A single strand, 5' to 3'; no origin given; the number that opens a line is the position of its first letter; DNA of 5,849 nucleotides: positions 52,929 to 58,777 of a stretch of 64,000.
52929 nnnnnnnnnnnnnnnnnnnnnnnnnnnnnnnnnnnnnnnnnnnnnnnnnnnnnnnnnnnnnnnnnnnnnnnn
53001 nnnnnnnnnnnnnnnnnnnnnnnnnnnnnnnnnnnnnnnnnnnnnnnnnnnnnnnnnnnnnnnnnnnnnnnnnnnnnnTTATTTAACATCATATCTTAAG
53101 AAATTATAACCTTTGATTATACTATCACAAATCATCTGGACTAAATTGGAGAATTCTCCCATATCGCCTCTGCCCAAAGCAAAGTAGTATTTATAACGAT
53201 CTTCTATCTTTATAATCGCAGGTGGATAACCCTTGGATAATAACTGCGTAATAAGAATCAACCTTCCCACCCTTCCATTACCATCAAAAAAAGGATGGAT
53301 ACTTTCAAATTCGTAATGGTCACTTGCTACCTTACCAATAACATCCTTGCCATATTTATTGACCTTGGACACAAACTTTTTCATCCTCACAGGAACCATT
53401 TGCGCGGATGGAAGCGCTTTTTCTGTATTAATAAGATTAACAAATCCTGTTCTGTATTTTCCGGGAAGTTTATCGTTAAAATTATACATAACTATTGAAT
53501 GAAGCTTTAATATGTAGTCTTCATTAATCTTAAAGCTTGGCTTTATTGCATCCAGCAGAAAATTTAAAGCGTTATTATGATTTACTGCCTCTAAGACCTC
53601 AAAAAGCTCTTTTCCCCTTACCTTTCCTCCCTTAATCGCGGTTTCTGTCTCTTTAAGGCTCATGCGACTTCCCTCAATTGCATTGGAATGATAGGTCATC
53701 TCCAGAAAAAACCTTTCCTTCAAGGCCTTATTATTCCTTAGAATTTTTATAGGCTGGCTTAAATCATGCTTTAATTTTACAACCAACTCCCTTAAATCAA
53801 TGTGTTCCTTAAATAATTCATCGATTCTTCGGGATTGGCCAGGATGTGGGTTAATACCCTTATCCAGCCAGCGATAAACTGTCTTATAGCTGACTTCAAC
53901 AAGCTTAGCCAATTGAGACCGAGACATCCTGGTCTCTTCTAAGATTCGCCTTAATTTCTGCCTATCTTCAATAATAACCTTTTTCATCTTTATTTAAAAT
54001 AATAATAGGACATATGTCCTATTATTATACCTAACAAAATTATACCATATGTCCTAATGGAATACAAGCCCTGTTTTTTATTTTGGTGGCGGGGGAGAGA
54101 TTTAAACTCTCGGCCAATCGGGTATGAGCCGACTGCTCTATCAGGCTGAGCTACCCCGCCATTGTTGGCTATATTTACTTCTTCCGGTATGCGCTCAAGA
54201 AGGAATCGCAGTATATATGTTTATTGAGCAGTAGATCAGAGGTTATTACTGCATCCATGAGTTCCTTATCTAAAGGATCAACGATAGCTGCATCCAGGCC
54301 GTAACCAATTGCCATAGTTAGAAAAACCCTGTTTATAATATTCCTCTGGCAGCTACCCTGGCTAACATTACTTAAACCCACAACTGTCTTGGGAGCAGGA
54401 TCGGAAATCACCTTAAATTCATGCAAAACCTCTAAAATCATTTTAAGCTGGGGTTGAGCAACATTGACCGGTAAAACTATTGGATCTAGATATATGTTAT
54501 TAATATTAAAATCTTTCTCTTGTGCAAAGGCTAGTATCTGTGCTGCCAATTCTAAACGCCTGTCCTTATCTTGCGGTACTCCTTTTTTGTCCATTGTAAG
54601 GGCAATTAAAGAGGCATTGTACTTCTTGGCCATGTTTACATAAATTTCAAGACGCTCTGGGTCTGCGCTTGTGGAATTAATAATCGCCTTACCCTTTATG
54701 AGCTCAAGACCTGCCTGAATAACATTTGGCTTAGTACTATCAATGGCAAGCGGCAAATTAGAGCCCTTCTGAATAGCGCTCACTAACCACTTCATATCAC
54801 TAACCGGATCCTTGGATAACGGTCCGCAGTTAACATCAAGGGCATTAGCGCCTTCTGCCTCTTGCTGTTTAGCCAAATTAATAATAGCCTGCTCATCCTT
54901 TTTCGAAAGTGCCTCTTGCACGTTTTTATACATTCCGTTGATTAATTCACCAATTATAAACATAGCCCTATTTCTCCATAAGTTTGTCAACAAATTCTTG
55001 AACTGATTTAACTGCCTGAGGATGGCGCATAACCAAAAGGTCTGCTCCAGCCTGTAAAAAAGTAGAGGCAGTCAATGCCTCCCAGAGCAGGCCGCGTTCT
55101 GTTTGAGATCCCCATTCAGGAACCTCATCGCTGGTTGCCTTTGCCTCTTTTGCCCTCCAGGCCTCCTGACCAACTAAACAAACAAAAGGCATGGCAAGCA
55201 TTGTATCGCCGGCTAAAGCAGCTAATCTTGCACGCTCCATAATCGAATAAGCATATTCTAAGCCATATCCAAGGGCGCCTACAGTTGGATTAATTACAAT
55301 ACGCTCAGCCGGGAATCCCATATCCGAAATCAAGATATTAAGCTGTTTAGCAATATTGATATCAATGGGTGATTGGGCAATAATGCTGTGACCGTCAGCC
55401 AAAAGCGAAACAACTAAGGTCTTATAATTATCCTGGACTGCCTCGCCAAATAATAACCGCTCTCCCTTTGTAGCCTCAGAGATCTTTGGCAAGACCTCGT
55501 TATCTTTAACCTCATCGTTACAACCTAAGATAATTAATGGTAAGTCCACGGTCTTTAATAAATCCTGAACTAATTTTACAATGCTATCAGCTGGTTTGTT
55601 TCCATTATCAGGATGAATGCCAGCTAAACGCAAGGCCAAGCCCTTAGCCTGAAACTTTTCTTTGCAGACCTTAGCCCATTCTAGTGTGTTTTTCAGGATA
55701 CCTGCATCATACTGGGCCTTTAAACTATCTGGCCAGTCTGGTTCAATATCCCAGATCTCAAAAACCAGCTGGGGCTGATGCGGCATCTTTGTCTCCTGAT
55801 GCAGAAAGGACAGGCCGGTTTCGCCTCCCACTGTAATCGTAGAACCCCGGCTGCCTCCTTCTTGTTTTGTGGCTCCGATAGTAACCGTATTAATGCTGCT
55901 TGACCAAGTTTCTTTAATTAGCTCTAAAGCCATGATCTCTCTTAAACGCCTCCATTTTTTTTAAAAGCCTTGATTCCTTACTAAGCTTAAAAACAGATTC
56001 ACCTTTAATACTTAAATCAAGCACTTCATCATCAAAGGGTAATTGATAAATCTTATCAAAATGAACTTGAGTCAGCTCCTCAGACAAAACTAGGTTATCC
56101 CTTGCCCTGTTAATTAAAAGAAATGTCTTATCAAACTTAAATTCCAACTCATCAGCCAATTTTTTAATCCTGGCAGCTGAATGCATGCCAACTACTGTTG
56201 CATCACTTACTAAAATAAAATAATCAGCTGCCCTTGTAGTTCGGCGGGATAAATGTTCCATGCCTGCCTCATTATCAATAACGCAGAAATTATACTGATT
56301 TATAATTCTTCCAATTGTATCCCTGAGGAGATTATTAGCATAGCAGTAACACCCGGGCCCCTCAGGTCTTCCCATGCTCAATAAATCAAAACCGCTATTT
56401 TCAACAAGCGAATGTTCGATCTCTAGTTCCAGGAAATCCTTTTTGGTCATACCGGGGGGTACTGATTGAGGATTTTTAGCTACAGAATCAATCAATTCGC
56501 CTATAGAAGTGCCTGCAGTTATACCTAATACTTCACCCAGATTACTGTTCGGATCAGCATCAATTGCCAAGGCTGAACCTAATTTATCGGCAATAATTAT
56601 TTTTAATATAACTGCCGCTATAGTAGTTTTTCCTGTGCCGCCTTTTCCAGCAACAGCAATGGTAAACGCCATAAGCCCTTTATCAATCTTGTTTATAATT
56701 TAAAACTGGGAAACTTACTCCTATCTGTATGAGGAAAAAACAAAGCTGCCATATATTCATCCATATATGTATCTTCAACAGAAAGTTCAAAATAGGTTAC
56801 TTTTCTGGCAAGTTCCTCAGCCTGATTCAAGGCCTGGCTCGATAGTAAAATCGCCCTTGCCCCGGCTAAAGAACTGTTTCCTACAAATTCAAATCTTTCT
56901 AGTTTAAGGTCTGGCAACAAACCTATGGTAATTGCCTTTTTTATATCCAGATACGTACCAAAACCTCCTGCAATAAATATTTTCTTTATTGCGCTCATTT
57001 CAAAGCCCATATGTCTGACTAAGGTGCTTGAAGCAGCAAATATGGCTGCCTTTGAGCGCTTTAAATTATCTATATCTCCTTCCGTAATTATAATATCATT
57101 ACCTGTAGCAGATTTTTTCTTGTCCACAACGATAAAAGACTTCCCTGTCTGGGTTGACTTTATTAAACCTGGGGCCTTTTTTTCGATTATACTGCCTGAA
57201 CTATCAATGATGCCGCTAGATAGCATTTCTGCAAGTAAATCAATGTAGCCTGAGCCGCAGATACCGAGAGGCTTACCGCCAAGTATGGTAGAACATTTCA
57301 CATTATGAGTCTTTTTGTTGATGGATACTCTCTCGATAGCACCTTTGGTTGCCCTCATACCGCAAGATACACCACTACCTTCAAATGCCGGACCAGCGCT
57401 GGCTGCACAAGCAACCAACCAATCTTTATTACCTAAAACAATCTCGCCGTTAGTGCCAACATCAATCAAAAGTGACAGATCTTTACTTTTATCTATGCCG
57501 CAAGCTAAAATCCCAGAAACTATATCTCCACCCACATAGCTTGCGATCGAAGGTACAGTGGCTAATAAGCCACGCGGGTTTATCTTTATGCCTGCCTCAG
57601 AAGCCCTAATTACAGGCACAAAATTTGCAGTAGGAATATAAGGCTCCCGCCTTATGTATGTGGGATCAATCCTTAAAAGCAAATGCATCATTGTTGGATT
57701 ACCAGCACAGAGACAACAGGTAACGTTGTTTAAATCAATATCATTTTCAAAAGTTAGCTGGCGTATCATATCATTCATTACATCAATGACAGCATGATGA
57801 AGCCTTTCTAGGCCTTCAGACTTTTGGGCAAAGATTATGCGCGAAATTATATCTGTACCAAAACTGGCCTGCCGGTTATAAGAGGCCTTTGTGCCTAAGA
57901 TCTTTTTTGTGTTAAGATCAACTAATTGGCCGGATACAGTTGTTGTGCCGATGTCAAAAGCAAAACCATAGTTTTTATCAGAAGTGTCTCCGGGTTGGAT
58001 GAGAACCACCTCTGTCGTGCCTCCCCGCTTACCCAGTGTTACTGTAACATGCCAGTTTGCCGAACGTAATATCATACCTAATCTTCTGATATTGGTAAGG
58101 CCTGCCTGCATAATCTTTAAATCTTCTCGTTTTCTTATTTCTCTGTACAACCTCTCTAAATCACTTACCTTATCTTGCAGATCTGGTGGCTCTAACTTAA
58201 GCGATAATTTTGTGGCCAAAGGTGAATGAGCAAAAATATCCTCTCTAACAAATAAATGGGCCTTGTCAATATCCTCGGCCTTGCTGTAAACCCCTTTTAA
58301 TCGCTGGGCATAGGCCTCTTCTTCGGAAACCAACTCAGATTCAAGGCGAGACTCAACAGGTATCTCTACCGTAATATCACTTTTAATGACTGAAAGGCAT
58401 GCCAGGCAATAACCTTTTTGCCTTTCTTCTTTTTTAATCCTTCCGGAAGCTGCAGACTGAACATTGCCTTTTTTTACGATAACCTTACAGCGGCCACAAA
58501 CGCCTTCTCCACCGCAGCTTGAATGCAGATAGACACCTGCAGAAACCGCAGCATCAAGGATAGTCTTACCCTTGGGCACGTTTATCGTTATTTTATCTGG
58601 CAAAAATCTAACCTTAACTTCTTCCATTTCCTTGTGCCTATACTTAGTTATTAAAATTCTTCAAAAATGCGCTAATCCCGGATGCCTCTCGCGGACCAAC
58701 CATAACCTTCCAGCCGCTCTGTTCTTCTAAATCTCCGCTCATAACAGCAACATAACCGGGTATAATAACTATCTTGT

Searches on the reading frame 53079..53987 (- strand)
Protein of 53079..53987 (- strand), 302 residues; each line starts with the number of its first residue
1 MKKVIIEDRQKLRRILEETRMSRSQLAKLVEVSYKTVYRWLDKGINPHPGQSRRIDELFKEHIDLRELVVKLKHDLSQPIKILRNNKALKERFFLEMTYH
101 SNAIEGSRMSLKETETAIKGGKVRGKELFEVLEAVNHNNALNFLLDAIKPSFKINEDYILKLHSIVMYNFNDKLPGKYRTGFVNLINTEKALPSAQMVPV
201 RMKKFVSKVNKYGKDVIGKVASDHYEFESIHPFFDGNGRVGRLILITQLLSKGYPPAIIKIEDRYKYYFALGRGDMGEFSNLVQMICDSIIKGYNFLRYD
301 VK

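Call 53: search_protein_families(library=pfam, proteins=[window:53079-53987:-], max_evalue=0.00001)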
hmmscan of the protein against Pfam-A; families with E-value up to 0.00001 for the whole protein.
window:53079-53987:- (302 aa): 1 family
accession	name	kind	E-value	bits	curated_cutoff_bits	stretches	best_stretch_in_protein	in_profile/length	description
PF02661.23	Fic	-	2.4e-19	70.4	24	1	154-249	2-93/93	Fic/DOC family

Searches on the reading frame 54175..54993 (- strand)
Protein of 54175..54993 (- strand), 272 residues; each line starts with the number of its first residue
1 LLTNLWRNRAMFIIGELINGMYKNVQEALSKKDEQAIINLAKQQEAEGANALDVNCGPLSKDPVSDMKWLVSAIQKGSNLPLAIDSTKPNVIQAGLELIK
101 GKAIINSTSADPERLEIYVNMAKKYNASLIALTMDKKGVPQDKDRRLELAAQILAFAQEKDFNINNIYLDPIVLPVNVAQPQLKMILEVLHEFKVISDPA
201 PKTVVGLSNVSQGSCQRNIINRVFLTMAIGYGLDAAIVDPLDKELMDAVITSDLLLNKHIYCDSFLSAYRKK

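Call 53: search_protein_families(library=pfam, proteins=[window:54175-54993:-], max_evalue=0.00001)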
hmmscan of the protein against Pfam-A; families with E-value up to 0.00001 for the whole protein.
window:54175-54993:- (272 aa): 2 families
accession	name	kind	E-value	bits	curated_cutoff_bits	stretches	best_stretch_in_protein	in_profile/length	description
PF00809.28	Pterin_bind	-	6.2e-23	82.1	25.5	1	30-239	16-244/244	Pterin binding enzyme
PF03599.22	CdhD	-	5.9e-06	25.7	24.8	1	42-173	61-178/387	CO dehydrogenase/acetyl-CoA synthase delta subunit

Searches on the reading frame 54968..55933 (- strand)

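Call 53: search_protein_families(library=pfam, proteins=[window:54968-55933:-], max_evalue=0.00001)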
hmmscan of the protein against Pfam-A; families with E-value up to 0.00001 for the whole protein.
window:54968-55933:- (321 aa): 1 family
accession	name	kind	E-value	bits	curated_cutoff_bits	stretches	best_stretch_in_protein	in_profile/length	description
PF03599.22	CdhD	-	3.7e-35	121.8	24.8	1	18-304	3-242/387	CO dehydrogenase/acetyl-CoA synthase delta subunit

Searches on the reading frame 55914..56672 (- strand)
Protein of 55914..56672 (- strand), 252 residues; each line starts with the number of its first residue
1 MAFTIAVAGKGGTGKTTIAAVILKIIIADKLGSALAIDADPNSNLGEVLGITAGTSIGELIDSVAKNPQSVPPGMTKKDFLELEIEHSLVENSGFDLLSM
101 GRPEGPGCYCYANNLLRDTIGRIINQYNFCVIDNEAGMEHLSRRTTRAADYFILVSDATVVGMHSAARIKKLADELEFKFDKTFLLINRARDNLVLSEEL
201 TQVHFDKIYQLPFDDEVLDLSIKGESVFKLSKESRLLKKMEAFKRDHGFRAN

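Call 53: search_protein_families(library=pfam, proteins=[window:55914-56672:-], max_evalue=0.00001)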
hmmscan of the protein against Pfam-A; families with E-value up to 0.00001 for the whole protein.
window:55914-56672:- (252 aa): 2 families
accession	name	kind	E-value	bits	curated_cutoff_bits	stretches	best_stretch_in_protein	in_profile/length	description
PF13614.12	AAA_31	-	2.3e-10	41.1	27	1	5-176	4-167/177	AAA domain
PF01656.29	CbiA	-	3.4e-10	40.4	25.4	1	5-226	2-124/125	CobQ/CobB/MinD/ParA nucleotide binding domain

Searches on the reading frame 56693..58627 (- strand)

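Call 53: search_protein_families(library=pfam, proteins=[window:56693-58627:-], max_evalue=0.00001)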
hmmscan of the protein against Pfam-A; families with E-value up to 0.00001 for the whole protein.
window:56693-58627:- (644 aa): 4 families
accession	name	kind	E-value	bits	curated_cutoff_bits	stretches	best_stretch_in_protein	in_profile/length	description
PF14574.11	RACo_C_ter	-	9.4e-104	346.5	27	1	384-642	2-260/261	C-terminal domain of RACo the ASKHA domain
PF17651.6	Raco_middle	-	2.5e-57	193.5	26.8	1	220-380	1-162/163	RACo middle region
PF17650.6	RACo_linker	-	2e-17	63.2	26.2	1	132-216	6-85/86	RACo linker region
PF00111.32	Fer2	-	4.9e-14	52.5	21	1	10-81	5-76/77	2Fe-2S iron-sulfur cluster binding domain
